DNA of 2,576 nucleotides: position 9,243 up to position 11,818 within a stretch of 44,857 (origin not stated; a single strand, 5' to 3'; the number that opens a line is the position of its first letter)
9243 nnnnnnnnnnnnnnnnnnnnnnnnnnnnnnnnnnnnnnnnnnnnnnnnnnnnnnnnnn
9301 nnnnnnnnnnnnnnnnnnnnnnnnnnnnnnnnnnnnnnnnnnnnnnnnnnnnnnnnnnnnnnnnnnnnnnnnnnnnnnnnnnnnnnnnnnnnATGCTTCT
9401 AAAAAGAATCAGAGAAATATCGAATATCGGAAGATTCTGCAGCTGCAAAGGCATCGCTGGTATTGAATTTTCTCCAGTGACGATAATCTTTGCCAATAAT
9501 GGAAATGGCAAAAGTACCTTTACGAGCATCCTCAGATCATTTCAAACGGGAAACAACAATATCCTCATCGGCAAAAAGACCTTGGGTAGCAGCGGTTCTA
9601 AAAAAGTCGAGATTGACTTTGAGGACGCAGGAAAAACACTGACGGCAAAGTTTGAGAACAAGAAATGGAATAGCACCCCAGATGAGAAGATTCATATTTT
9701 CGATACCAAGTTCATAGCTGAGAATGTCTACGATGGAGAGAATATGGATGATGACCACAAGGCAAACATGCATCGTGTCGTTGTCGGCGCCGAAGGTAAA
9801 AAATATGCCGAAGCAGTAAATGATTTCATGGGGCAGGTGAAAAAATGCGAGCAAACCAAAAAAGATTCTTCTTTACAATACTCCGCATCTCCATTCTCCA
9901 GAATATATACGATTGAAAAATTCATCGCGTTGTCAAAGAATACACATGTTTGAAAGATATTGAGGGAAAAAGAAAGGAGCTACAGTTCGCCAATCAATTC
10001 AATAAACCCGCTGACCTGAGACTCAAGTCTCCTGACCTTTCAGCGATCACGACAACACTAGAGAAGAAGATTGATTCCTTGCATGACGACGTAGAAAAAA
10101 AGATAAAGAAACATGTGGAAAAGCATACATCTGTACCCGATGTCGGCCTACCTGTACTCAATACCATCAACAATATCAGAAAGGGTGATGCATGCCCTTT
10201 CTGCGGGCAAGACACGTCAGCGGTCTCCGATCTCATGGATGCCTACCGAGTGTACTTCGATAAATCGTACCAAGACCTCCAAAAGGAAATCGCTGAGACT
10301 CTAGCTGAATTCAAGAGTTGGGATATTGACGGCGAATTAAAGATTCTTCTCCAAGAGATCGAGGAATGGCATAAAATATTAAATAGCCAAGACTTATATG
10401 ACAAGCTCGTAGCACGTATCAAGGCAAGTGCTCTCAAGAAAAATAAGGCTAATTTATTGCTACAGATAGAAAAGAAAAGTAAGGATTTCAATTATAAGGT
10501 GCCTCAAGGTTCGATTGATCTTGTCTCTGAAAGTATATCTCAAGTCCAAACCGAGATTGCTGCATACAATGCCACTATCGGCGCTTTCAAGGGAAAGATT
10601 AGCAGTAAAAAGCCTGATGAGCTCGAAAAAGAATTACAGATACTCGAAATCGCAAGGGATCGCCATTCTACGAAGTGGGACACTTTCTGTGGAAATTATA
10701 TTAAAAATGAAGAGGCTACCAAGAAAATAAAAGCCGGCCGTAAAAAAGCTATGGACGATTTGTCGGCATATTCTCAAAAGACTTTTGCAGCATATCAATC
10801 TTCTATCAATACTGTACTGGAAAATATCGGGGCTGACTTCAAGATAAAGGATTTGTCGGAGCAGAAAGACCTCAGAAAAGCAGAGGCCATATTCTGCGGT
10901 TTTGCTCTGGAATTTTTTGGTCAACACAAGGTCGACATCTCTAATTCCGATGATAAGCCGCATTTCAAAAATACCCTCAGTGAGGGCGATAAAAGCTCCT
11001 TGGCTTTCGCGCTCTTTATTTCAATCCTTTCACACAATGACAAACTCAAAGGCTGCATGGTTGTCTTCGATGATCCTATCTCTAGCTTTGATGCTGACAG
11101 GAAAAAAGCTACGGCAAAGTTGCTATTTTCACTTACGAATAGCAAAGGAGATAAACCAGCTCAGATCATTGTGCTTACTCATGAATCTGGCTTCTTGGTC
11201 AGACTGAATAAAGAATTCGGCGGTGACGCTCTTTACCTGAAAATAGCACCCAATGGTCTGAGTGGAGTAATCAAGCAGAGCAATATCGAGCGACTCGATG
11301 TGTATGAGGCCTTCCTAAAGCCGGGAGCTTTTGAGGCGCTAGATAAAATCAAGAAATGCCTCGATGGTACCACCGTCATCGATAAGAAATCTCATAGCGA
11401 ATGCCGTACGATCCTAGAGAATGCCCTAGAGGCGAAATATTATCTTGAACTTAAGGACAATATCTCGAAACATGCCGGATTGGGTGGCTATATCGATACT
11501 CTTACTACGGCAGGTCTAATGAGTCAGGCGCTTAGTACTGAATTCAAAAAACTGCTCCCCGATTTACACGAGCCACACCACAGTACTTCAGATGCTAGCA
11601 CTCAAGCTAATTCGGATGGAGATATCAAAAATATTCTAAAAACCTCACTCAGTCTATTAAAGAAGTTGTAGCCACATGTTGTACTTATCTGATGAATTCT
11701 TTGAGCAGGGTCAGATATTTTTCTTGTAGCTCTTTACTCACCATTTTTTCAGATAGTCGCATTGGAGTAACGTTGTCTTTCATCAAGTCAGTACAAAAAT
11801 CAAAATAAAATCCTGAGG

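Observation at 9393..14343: AT-rich island with a defence-like gene set and a dead integrase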

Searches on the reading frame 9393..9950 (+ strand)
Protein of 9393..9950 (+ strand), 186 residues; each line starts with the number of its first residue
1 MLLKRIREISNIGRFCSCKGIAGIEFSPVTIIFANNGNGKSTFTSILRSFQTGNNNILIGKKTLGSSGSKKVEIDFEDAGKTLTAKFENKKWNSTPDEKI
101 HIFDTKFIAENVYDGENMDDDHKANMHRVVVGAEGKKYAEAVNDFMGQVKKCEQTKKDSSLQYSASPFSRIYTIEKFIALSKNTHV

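Call 6: search_protein_families(library=pfam, proteins=[window:9393-9950:+], max_evalue=0.1)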
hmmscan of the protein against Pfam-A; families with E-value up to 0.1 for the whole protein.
window:9393-9950:+ (186 aa): 2 families
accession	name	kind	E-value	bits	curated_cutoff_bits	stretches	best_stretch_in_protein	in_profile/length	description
PF13166.12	AAA_13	-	3.7e-06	26.4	36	1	25-160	14-116/713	AAA domain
PF13476.12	AAA_23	-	4.2e-05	24.7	27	1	9-100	4-103/201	AAA domain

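Call 7: search_protein_families(library=padloc, proteins=[window:9393-9950:+], max_evalue=0.1)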
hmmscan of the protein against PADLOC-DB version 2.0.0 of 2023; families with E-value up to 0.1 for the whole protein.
window:9393-9950:+ (186 aa): 13 families
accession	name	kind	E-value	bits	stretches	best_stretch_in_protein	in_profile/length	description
PDLC04895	PDC-S06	-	6.3e-31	105.6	1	2-182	1-180/784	-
PDLC04894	PDC-S06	-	6.9e-08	29.5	1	1-159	1-137/740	-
PDLC04891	PDC-S06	-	9.4e-08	28.9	1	3-106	77-181/858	-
PDLC04893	PDC-S06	-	4.5e-07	26.6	1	5-108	74-180/862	-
PDLC04887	PDC-S06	-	3.5e-06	23.9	1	3-158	2-147/790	-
PDLC04892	PDC-S06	-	1.1e-05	22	1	24-110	88-176/843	-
PDLC04888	PDC-S06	-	6.5e-05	19.3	1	6-94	84-171/851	-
PDLC03878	NsnB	-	0.0019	16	1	14-94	9-95/345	-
PDLC04175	HEC-01A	-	0.0019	15.3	1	5-56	5-54/363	-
PDLC00271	PtuA1|PtuA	-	0.005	14.4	1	9-97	8-86/421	AAA ATPase domain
PDLC00309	PtuA1|PtuA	-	0.0064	13.6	1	9-120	8-123/413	AAA ATPase domain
PDLC03859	LmuB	-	0.0065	13.7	1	24-113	19-113/611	-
PDLC04707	PDC-M55A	-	0.044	10.8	1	23-54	19-50/421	-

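Call 33: search_protein_families(library=ncbifam, proteins=[window:9393-9950:+], max_evalue=0.1)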
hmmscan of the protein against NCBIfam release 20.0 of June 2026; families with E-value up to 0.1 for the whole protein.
window:9393-9950:+ (186 aa): 4 families
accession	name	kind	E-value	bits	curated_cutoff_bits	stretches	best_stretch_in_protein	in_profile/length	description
NF041774.1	tung_ATPbind_TupC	equivalog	0.026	13.5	400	1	24-74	23-75/319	tungstate ABC transporter ATP-binding protein TupC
NF045998.1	cleave_ABC_plasm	equivalog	0.052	11.8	500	1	28-63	494-530/673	Mbov_0121 family peptidase domain-containing ABC transporter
NF047470.1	PerABupregLA3241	equivalog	0.054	13.3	350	1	86-168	16-94/201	LA3241 family PerA/PerB upregulated protein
NF041766.1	choice_anch_U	domain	0.076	13.9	32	0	68-125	23-81/92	choice-of-anchor U domain-containing protein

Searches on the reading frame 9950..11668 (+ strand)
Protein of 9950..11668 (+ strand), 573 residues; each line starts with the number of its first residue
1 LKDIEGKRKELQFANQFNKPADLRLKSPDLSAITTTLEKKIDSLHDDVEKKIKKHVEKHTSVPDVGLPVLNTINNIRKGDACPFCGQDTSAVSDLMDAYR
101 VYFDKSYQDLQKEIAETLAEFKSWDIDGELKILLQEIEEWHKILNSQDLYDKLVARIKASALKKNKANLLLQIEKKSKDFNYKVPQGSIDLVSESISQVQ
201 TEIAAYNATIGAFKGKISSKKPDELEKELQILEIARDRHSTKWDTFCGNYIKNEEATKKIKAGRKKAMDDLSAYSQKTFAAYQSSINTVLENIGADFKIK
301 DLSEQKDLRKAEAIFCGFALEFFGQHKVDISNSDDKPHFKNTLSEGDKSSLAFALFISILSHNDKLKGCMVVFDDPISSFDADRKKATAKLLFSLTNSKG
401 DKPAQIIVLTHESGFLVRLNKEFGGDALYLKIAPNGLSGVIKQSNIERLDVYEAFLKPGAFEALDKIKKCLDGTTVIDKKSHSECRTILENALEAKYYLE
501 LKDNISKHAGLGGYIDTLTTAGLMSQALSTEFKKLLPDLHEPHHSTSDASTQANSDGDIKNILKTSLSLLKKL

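Call 6: search_protein_families(library=pfam, proteins=[window:9950-11668:+], max_evalue=0.1)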
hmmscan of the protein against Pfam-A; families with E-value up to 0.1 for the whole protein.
window:9950-11668:+ (573 aa): 3 families
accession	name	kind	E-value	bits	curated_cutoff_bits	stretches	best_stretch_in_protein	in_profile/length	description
PF13166.12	AAA_13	-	7.4e-23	81.6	36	1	54-423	229-581/713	AAA domain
PF02463.25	SMC_N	-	1e-05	25.5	40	1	255-420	92-206/220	RecF/RecN/SMC N terminal domain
PF08397.16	IMD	-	0.0012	18.8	26.2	1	109-207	65-161/219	IRSp53/MIM homology domain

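Call 7: search_protein_families(library=padloc, proteins=[window:9950-11668:+], max_evalue=0.1)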
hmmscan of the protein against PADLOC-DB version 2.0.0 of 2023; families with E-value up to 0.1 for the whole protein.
window:9950-11668:+ (573 aa): 12 families
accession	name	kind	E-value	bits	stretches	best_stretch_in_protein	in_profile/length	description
PDLC04895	PDC-S06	-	3.5e-45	152.8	1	28-548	228-759/784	-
PDLC04886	PDC-S06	-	9.3e-22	75.6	1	78-415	254-575/727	-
PDLC04890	PDC-S06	-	2.8e-20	70.5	1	78-413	255-574/732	-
PDLC04897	PDC-S06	-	7.4e-17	59.2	1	78-420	246-586/727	-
PDLC04894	PDC-S06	-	2.3e-13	47.6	1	77-418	265-576/740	-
PDLC04896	PDC-S06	-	1.5e-12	45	2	342-422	498-575/732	-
PDLC04891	PDC-S06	-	1e-11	42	1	78-422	378-695/858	-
PDLC04893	PDC-S06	-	4.3e-10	36.7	1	108-420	385-692/862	-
PDLC04889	PDC-S06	-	8.9e-09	32.4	1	265-419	355-489/693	-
PDLC02360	PrrC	-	1.2e-08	32.4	1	297-429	97-231/372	PrrC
PDLC03861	LmuB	-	0.01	11.7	0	343-411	1107-1174/1213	-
PDLC04264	PDC-M01B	-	0.021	12.6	0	145-198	10-63/282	-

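Call 33: search_protein_families(library=ncbifam, proteins=[window:9950-11668:+], max_evalue=0.1)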
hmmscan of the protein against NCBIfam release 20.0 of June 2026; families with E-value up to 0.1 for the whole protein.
window:9950-11668:+ (573 aa): 4 families
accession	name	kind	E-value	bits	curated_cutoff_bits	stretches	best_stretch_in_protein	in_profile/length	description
TIGR00611.2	recf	equivalog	3.5e-08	33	172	1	255-394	185-329/339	DNA replication/repair protein RecF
NF052504.1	sll1863_fam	domain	0.014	15.6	35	1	195-278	5-88/93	sll1863 family stress response protein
NF010068.0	PRK13548.1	equivalog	0.014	14.5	261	1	341-411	136-201/261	heme ABC transporter ATP-binding protein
NF007027.0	PRK09493.1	equivalog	0.026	13.9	379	1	333-418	127-201/240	glutamine ABC transporter ATP-binding protein GlnQ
